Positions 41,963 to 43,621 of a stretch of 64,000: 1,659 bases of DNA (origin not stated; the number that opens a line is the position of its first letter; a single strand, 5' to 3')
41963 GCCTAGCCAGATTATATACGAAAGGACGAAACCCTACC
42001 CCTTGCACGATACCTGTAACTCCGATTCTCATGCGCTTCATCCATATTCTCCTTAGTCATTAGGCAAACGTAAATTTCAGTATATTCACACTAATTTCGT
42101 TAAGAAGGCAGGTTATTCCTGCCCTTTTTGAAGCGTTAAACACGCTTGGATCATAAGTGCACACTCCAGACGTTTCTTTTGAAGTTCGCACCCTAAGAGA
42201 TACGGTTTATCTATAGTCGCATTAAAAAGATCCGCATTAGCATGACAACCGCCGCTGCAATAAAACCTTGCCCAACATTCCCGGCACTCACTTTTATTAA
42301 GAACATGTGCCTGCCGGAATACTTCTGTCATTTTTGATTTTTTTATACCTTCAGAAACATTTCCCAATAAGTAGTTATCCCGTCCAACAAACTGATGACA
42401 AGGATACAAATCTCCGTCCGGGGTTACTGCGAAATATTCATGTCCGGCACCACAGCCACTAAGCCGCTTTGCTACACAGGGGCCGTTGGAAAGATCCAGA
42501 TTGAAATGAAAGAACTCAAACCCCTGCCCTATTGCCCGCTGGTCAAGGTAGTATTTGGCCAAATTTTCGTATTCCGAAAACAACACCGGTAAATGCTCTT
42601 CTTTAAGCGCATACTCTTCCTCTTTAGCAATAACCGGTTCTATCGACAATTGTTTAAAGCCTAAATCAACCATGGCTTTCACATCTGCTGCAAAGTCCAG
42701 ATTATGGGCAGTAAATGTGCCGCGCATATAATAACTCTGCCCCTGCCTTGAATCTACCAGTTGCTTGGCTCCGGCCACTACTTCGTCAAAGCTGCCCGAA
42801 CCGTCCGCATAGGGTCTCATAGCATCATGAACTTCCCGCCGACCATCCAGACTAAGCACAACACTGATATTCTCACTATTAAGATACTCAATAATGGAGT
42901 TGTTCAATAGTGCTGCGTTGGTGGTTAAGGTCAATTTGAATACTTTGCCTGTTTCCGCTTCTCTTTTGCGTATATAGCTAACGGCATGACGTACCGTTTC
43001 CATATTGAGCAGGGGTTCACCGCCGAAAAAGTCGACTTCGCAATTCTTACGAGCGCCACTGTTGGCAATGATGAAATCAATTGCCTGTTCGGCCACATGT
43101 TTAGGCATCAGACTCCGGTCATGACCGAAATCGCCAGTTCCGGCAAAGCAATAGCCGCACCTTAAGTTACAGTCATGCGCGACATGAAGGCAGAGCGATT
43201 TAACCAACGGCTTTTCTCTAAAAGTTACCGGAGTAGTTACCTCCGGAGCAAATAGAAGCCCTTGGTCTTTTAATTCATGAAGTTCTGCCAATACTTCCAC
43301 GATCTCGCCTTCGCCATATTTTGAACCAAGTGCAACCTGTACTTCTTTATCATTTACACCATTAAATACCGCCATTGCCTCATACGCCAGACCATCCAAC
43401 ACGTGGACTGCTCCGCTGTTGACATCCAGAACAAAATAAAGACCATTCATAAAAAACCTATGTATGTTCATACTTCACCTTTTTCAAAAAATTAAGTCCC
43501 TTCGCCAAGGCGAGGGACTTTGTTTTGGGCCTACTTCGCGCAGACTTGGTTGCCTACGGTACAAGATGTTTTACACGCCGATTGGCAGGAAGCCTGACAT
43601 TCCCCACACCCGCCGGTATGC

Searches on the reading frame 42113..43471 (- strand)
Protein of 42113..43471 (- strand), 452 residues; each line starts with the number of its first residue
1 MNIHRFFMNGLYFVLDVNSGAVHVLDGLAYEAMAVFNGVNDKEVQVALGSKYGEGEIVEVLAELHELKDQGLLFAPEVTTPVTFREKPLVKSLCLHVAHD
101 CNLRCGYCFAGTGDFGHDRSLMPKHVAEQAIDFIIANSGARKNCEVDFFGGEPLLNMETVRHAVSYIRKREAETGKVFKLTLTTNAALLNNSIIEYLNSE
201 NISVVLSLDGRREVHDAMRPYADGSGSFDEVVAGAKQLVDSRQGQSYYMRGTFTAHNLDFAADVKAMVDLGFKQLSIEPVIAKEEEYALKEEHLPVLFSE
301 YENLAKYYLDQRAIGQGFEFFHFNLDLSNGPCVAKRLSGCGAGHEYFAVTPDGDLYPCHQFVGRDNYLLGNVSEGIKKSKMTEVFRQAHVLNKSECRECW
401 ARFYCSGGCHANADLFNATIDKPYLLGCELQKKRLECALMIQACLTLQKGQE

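Call 70: search_protein_families(library=pfam, proteins=[window:42113-43471:-], max_evalue=0.00001)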
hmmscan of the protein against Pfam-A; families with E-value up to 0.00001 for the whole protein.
window:42113-43471:- (452 aa): 3 families
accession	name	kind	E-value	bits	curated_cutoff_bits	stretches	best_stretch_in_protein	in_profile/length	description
PF04055.27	Radical_SAM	-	6.1e-12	46.5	29.5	1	99-240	5-138/166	Radical SAM superfamily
PF13353.11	Fer4_12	-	1.2e-11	45.4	22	1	94-204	8-113/137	4Fe-4S single cluster domain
PF13186.11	SPASM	-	9.2e-07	29.5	21.5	1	340-400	1-67/67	Iron-sulfur cluster-binding domain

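Call 71: search_protein_families(library=ncbifam, proteins=[window:42113-43471:-], max_evalue=1e-10)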
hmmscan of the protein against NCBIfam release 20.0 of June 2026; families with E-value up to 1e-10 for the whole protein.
window:42113-43471:- (452 aa): 46 families (the best 25 are shown)
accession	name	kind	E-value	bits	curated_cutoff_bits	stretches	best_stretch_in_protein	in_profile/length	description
TIGR03974.1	rSAM_six_Cys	equivalog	1.4e-183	610.9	425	1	3-443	1-450/451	thioether cross-link-forming SCIFF peptide maturase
NF040492.1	not_ScfB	exception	9.2e-159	529.1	855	1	2-443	3-449/450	ScfB-related radical SAM/SPASM orphan maturase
NF047865.1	rSAM_PapB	equivalog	1.4e-85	287.4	340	1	90-423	2-330/330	PapB family radical SAM/SPASM ranthipeptide maturase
TIGR03906.1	quino_hemo_SAM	equivalog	4.5e-78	263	453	1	2-433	2-438/467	quinohemoprotein amine dehydrogenase maturation protein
TIGR04064.1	rSAM_nif11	equivalog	2.7e-77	260.4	518.7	1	3-446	4-437/459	nif11-like peptide radical SAM maturase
TIGR04068.1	rSAM_ocin_clost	equivalog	2.9e-55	188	500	2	4-238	3-232/462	Cys-rich peptide radical SAM maturase CcpM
TIGR04115.1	rSAM_Cxxx_rpt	equivalog_domain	1.2e-38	133.6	350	1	91-435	2-353/359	radical SAM peptide maturase, CXXX-repeat target family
TIGR04280.1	geopep_mat_rSAM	hypoth_equivalog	2.1e-38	132.4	400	1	96-422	89-405/428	geopeptide radical SAM maturase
NF038107.1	rSAM_NF038107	equivalog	1.9e-36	125.8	600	1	96-411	90-402/444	Cys-every-fifth radical SAM/SPASM peptide maturase CefB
NF038170.1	lachnocin_rSAM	equivalog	1.1e-34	120.1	550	1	89-406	74-392/440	lachnocin radical SAM maturase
TIGR03942.1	sulfatase_rSAM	equivalog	1.6e-34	119.5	349.45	1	97-413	7-328/363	anaerobic sulfatase maturase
TIGR03978.1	rSAM_paired_1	equivalog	2.5e-33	115.6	370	1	97-408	89-416/466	His-Xaa-Ser system radical SAM maturase HxsB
NF035951.1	rSAM_RumMC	equivalog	1.8e-32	112.7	720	1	14-241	28-262/510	RumMC family radical SAM sactipeptide maturase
TIGR04163.1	rSAM_cobopep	equivalog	7.4e-32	110.6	375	2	94-270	67-234/428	peptide-modifying radical SAM enzyme CbpB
NF041298.1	rSAM_mat_DynA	equivalog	6.6e-30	104.3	450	1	98-240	8-148/356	dynobactin maturation radical SAM/SPASM protein DynA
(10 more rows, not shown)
